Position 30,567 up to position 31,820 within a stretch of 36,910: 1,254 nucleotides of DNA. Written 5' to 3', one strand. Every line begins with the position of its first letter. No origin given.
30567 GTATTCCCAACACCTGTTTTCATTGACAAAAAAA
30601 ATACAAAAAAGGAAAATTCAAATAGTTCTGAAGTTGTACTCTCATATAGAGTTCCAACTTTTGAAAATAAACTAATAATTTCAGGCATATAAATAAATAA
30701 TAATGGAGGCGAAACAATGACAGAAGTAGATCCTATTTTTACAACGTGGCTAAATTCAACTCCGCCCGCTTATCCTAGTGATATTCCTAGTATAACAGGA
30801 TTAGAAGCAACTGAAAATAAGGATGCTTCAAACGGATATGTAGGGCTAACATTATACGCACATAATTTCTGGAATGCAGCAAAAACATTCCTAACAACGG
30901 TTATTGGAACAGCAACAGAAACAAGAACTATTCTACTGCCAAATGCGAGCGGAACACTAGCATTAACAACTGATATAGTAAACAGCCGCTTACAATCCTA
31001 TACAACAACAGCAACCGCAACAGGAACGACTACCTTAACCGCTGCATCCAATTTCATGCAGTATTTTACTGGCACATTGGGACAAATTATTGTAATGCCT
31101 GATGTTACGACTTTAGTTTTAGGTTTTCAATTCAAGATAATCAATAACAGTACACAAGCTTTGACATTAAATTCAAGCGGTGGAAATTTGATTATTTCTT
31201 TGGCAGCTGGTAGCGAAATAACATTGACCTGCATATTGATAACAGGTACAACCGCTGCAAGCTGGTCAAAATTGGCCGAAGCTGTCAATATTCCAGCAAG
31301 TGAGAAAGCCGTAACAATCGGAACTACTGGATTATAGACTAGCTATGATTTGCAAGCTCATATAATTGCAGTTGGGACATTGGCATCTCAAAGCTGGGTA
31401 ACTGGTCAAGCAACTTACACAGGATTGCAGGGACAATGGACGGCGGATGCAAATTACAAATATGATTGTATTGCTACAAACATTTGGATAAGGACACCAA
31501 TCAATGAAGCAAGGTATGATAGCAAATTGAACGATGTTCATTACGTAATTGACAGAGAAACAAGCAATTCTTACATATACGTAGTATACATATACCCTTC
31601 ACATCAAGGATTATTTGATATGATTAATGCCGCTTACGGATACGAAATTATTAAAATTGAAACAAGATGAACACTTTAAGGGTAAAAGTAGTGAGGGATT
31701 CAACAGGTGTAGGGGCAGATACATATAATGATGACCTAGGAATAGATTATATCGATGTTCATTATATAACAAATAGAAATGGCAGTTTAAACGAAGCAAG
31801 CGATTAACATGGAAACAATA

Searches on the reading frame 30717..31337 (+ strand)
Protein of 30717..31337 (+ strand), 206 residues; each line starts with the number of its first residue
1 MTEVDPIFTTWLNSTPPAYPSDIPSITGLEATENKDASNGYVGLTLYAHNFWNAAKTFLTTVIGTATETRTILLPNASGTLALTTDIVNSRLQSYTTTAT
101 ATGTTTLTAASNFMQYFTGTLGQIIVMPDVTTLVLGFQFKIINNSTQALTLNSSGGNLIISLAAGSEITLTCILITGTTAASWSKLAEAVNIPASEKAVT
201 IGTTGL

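Call 3: search_protein_families(library=pfam, proteins=[window:30717-31337:+], max_evalue=1)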
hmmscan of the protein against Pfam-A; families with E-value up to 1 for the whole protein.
window:30717-31337:+ (206 aa): 0 families

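Call 4: search_protein_families(library=phrogs, proteins=[window:30717-31337:+], max_evalue=0.1)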
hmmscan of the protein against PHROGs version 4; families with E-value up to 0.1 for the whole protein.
window:30717-31337:+ (206 aa): 2 families
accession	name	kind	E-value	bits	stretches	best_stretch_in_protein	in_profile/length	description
phrog_4302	-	unknown function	0.0091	15.8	1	33-93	164-224/499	-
phrog_4209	-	tail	0.058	13.4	1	53-192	170-298/406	tail fiber protein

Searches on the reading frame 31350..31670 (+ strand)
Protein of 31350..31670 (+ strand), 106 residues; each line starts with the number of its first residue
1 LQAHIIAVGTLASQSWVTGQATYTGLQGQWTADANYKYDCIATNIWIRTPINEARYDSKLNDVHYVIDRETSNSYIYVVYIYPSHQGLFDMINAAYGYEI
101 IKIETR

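Call 3: search_protein_families(library=pfam, proteins=[window:31350-31670:+], max_evalue=1)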
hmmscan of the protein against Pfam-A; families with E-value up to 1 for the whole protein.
window:31350-31670:+ (106 aa): 0 families

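Call 4: search_protein_families(library=phrogs, proteins=[window:31350-31670:+], max_evalue=0.1)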
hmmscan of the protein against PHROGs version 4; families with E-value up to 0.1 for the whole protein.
window:31350-31670:+ (106 aa): 2 families
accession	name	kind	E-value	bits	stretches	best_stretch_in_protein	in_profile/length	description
phrog_17312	-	tail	9e-05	21.9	1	16-52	754-790/792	tail protein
phrog_21017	-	unknown function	0.07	14.4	1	19-51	107-139/143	-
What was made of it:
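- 31350..31807 (+): Upstream flank (106-aa and 46-aa ORFs), not part of the cassette. The 106-aa ORF has weak similarity to a tail-protein C-terminus. Call 4 (phrog_17312, E=9e-5).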
